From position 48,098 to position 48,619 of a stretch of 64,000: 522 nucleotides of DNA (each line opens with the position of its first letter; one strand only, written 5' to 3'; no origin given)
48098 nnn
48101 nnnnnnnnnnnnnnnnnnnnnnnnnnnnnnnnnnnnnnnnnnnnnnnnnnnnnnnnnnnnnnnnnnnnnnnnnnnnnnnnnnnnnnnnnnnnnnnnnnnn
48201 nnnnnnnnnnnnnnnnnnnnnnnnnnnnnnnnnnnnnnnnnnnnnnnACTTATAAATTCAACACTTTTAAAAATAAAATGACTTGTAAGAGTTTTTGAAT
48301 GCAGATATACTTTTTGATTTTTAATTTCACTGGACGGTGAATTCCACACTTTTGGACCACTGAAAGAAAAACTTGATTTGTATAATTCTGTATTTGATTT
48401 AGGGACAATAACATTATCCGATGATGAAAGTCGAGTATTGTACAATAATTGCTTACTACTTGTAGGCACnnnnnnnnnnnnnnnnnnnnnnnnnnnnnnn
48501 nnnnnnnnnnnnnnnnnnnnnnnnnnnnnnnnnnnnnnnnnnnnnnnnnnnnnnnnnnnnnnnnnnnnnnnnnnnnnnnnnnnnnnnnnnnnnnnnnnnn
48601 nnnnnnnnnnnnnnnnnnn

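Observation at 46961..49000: Tandem retrozyme-like array carrying hammerhead-ribozyme cores on the minus strand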

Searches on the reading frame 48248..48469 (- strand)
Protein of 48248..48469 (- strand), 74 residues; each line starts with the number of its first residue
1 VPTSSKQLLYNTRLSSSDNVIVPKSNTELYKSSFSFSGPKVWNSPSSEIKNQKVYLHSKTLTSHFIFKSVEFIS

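Call 49: search_protein_families(library=pfam, proteins=[window:48248-48469:-], max_evalue=10)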
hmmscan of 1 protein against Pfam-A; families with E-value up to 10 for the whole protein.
seq(74 aa): 0 families

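Call 50: find_homologous_proteins(query=window:48248-48469:-, max_evalue=0.001)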
Query seq(74 aa) (74 aa): 9 proteins with E <= 0.001 among 9 candidates.
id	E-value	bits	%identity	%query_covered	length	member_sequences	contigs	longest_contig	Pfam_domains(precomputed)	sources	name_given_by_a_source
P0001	2.5e-14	70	78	61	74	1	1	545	-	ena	-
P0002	7.0e-14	69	73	69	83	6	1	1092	-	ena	-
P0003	2.5e-13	67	70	68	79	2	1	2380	-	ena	-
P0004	3.8e-13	67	61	77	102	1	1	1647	-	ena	-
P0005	1.9e-11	61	66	68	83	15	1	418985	-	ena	-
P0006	2.1e-11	61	73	61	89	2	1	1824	-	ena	-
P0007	5.8e-11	60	71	61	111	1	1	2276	-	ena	-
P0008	1.8e-10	58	62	72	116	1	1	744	-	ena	-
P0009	2.6e-6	45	56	70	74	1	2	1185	-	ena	-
